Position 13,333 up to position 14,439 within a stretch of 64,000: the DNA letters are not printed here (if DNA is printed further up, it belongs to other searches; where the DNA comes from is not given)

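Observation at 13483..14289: RNA polymerase alpha subunit appears to lack the alpha-CTD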

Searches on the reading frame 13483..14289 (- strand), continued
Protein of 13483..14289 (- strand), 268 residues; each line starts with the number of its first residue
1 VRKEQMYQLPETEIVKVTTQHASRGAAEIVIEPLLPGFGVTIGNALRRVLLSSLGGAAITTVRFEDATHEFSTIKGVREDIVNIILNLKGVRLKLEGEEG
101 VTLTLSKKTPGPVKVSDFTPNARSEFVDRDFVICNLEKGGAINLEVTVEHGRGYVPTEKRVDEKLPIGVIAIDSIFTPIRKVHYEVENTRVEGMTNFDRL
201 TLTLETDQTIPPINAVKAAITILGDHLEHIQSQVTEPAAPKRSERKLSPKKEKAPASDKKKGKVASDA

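Call 48: find_homologous_proteins(query=P0187, max_evalue=1e-10)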
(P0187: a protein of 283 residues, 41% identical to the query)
Query P0187 (283 aa): 8000 proteins with E <= 1e-10 among 8000 candidates; the best 120 are listed.
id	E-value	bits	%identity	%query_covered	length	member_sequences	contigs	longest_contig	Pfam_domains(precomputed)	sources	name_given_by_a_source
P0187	1.9e-174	596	100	100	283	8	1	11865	PF01000.32,PF01193.30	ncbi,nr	ncbi:DNA-directed RNA polymerase subunit alpha [Patescibacteria group bacterium]|nr:DNA-directed RNA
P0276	2.0e-166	570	96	100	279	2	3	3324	PF01000.32,PF01193.30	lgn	-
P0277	3.5e-154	530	94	81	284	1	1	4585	PF01000.32,PF01193.30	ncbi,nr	ncbi:MAG: DNA-directed RNA polymerase subunit alpha [bacterium]|nr:DNA-directed RNA polymerase subun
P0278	5.1e-149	513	87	100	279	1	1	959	PF01000.32,PF01193.30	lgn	-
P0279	4.6e-148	510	89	100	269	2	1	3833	PF01000.32,PF01193.30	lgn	-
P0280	2.1e-145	501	87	94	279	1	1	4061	PF01000.32,PF01193.30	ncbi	-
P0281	8.1e-139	480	90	80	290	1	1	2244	PF01000.32,PF01193.30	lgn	-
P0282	5.2e-117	408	70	100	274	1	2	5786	PF01000.32,PF01193.30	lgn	-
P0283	4.8e-116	405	79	80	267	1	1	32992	PF01000.32,PF01193.30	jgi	jgi:DNA-directed RNA polymerase subunit alpha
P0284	5.5e-116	405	75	84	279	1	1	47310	PF01000.32,PF01193.30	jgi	-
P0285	2.9e-115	402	78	80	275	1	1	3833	PF01000.32,PF01193.30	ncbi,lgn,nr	ncbi:MAG: DNA-directed RNA polymerase subunit alpha [Patescibacteria group bacterium]|nr:DNA-directe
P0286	7.5e-115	401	80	80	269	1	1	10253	PF01000.32,PF01193.30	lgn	-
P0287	2.2e-114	400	77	80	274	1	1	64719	PF01000.32,PF01193.30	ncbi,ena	-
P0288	8.3e-114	398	69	100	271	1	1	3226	PF01000.32,PF01193.30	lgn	-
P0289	1.1e-113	397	68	100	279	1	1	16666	PF01000.32,PF01193.30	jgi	-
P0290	1.7e-113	397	67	95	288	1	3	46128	PF01000.32,PF01193.30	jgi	-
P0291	5.9e-113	395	78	81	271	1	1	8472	PF01000.32,PF01193.30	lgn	-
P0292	5.9e-113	395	67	90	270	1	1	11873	PF01000.32,PF01193.30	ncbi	-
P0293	6.0e-113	395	68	100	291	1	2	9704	PF01000.32,PF01193.30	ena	-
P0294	9.0e-113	394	74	87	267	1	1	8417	PF01000.32,PF01193.30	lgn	-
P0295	1.6e-112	393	74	80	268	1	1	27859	PF01000.32,PF01193.30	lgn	-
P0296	1.8e-112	393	66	90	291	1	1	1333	PF01000.32,PF01193.30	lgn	-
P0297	2.0e-112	393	64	100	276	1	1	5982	PF01000.32,PF01193.30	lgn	-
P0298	2.5e-112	393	67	100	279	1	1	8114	PF01000.32,PF01193.30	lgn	-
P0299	3.0e-112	393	75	82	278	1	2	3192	PF01000.32,PF01193.30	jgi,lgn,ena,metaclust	metaclust:\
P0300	3.0e-112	393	67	100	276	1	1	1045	PF01000.32,PF01193.30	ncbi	-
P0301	7.6e-112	391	75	80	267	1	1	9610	PF01000.32,PF01193.30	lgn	-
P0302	9.6e-112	391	68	100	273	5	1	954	PF01000.32,PF01193.30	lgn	-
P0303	1.0e-111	391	66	100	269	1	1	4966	PF01000.32,PF01193.30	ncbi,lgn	-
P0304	1.1e-111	391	75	80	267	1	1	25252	PF01000.32,PF01193.30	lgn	-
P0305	1.1e-111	391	76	82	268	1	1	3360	PF01000.32,PF01193.30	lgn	-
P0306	1.5e-111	390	77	80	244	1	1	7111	PF01000.32,PF01193.30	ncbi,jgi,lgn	-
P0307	1.6e-111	390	66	100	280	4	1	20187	PF01000.32,PF01193.30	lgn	-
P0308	1.7e-111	390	73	89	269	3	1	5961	PF01000.32,PF01193.30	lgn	-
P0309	1.7e-111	390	76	80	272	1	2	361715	PF01000.32,PF01193.30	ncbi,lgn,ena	-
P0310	2.4e-111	390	76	80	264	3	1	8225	PF01000.32,PF01193.30,PF13656.12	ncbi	ncbi:MAG: DNA-directed RNA polymerase subunit alpha [Candidatus Falkowbacteria bacterium]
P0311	3.2e-111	389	70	92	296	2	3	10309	PF01000.32,PF01193.30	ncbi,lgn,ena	-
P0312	3.7e-111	389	67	100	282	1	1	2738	PF01000.32,PF01193.30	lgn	-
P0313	4.7e-111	389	65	100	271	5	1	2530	PF01000.32,PF01193.30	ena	-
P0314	5.1e-111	389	76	80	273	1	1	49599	PF01000.32,PF01193.30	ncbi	ncbi:MAG: DNA-directed RNA polymerase subunit alpha [Candidatus Falkowbacteria bacterium]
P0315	5.6e-111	388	65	100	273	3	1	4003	PF01000.32,PF01193.30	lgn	-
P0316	5.7e-111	388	76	80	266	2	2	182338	PF01000.32,PF01193.30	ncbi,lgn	-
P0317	5.7e-111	388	73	87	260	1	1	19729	PF01000.32,PF01193.30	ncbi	ncbi:MAG: DNA-directed RNA polymerase subunit alpha [Candidatus Falkowbacteria bacterium]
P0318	6.0e-111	388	71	86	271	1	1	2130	PF01000.32,PF01193.30,PF13656.12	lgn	-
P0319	8.8e-111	388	73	90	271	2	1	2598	PF01000.32,PF01193.30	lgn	-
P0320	1.1e-110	387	67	100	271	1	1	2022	PF01000.32,PF01193.30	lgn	-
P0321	1.3e-110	387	68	98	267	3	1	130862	PF01000.32,PF01193.30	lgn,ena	-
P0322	1.6e-110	387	74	83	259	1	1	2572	PF01000.32,PF01193.30,PF13656.12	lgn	-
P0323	1.9e-110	387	66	98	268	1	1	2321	PF01000.32,PF01193.30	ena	-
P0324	2.4e-110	386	76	80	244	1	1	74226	PF01000.32,PF01193.30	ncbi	-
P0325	2.4e-110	386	76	78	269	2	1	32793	PF01000.32,PF01193.30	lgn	-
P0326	3.4e-110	386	76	80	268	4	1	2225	PF01000.32,PF01193.30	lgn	-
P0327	4.8e-110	385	69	100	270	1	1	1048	PF01000.32,PF01193.30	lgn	-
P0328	4.9e-110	385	67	100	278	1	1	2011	PF01000.32,PF01193.30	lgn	-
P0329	5.4e-110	385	74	80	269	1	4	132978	PF01000.32,PF01193.30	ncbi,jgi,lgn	jgi:DNA-directed RNA polymerase subunit alpha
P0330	7.6e-110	385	66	100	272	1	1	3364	PF01000.32,PF01193.30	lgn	-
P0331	7.9e-110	385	65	100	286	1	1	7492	PF01000.32,PF01193.30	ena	-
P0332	9.5e-110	384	68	100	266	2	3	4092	PF01000.32,PF01193.30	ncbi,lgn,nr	ncbi:DNA-directed RNA polymerase subunit alpha [Patescibacteria group bacterium]|nr:DNA-directed RNA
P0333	9.8e-110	384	71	85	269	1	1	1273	PF01000.32,PF01193.30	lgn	-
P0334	9.9e-110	384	75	80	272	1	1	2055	PF01000.32,PF01193.30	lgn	-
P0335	9.9e-110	384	67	100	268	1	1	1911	PF01000.32,PF01193.30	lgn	-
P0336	1.1e-109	384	66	100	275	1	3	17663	PF01000.32,PF01193.30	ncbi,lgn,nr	ncbi:DNA-directed RNA polymerase subunit alpha [Candidatus Falkowbacteria bacterium]|nr:DNA-directed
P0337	1.2e-109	384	73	78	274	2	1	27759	PF01000.32,PF01193.30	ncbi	-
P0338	1.2e-109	384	65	100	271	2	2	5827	PF01000.32,PF01193.30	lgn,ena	-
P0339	1.4e-109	384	65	100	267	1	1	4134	PF01000.32,PF01193.30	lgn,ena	-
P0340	1.5e-109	384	65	100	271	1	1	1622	PF01000.32,PF01193.30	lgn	-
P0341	1.6e-109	384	70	87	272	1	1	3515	PF01000.32,PF01193.30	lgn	-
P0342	1.7e-109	384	72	81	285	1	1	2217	PF01000.32,PF01193.30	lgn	-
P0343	1.7e-109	383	66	100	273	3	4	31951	PF01000.32,PF01193.30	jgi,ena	jgi:DNA-directed RNA polymerase subunit alpha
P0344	1.9e-109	383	65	100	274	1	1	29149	PF01000.32,PF01193.30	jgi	-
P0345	1.9e-109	383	66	100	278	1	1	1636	PF01000.32,PF01193.30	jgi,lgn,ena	-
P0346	2.1e-109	383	65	100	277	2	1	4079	PF01000.32,PF01193.30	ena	-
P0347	2.5e-109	383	73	80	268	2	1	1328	PF01000.32,PF01193.30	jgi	jgi:DNA-directed RNA polymerase subunit alpha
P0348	3.1e-109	383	74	82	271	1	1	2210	PF01000.32,PF01193.30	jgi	-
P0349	3.3e-109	383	74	80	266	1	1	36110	PF01000.32,PF01193.30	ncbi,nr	ncbi:MAG: DNA-directed RNA polymerase subunit alpha [Patescibacteria group bacterium]|nr:DNA-directe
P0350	3.9e-109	382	70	89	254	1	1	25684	PF01000.32,PF01193.30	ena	-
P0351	4.0e-109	382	64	100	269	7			PF01000.32,PF01193.30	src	-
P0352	4.2e-109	382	65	100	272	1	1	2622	PF01000.32,PF01193.30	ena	-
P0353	4.2e-109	382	66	100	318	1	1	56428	PF01000.32,PF01193.30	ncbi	-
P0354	5.4e-109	382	66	100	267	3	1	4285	PF01000.32,PF01193.30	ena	-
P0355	6.0e-109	382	74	80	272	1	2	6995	PF01000.32,PF01193.30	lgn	-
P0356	6.6e-109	382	71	84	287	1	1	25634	PF01000.32,PF01193.30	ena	-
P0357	6.8e-109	382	67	100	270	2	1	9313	PF01000.32,PF01193.30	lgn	-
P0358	7.2e-109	381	74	80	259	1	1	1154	PF01000.32,PF01193.30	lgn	-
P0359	7.8e-109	381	65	100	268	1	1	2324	PF01000.32,PF01193.30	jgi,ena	-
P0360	1.2e-108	381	66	100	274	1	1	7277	PF01000.32,PF01193.30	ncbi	ncbi:MAG: DNA-directed RNA polymerase subunit alpha [Patescibacteria group bacterium]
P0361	1.3e-108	381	73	80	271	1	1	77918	PF01000.32,PF01193.30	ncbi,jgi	ncbi:MAG: DNA-directed RNA polymerase subunit alpha [Patescibacteria group bacterium]|jgi:DNA-direct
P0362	1.6e-108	380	65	100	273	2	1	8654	PF01000.32,PF01193.30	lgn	-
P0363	1.8e-108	380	70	89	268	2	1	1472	PF01000.32,PF01193.30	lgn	-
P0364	2.1e-108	380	64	100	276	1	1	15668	PF01000.32,PF01193.30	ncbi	-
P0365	2.1e-108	380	65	100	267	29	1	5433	PF01000.32,PF01193.30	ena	-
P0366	2.6e-108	380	70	87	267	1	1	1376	PF01000.32,PF01193.30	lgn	-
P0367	2.9e-108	379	75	83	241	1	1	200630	PF01000.32,PF01193.30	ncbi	-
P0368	3.4e-108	379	69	86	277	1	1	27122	PF01000.32,PF01193.30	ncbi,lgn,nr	ncbi:MAG: DNA-directed RNA polymerase subunit alpha [Patescibacteria group bacterium]|nr:DNA-directe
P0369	3.7e-108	379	76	80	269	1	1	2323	PF01000.32,PF01193.30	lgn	-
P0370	3.7e-108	379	73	80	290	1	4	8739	PF01000.32,PF01193.30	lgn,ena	-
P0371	4.1e-108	379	64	100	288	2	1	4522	PF01000.32,PF01193.30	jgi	-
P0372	4.3e-108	379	75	80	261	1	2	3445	PF01000.32,PF01193.30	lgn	-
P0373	5.2e-108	379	72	84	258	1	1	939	PF01000.32,PF01193.30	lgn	-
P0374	5.2e-108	379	67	100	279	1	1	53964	PF01000.32,PF01193.30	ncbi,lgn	-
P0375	5.9e-108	378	63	100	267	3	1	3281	PF01000.32,PF01193.30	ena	-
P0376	6.2e-108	378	64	100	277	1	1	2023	PF01000.32,PF01193.30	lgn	-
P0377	6.3e-108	378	65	100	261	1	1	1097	PF01000.32,PF01193.30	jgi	-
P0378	7.4e-108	378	72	80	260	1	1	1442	PF01000.32,PF01193.30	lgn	-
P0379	7.9e-108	378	64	100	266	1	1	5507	PF01000.32,PF01193.30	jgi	-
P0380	8.0e-108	378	74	80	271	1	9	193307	PF01000.32,PF01193.30,PF13656.12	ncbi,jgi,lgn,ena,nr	ncbi:DNA-directed RNA polymerase subunit alpha [Patescibacteria group bacterium]|nr:DNA-directed RNA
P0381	9.8e-108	378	74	78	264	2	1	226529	PF01000.32,PF01193.30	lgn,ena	-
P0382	1.0e-107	378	72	80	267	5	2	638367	PF01000.32,PF01193.30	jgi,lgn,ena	jgi:DNA-directed RNA polymerase subunit alpha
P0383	1.0e-107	378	75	80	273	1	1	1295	PF01000.32,PF01193.30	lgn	-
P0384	1.1e-107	378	74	82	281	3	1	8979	PF01000.32,PF01193.30,PF13656.12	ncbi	-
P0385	1.2e-107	377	74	80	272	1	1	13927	PF01000.32,PF01193.30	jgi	jgi:DNA-directed RNA polymerase subunit alpha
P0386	1.2e-107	377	66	100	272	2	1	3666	PF01000.32,PF01193.30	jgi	-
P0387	1.9e-107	377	66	100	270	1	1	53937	PF01000.32,PF01193.30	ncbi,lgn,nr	ncbi:MAG: DNA-directed RNA polymerase subunit alpha [bacterium]|nr:DNA-directed RNA polymerase subun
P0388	1.9e-107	377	63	100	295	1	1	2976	PF01000.32,PF01193.30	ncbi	ncbi:MAG: DNA-directed RNA polymerase subunit alpha [Patescibacteria group bacterium]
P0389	2.0e-107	377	73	86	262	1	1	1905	PF01000.32,PF01193.30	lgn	-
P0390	2.0e-107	377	65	100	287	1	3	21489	PF01000.32,PF01193.30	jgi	jgi:DNA-directed RNA polymerase subunit alpha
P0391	2.1e-107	377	66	100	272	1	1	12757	PF01000.32,PF01193.30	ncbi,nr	ncbi:MAG: DNA-directed RNA polymerase subunit alpha [bacterium]|nr:DNA-directed RNA polymerase subun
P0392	2.2e-107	377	71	82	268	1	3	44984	PF01000.32,PF01193.30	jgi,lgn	-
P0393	2.5e-107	376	74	80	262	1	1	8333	PF01000.32,PF01193.30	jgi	jgi:DNA-directed RNA polymerase subunit alpha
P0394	2.6e-107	376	71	88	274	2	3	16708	PF01000.32,PF01193.30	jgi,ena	-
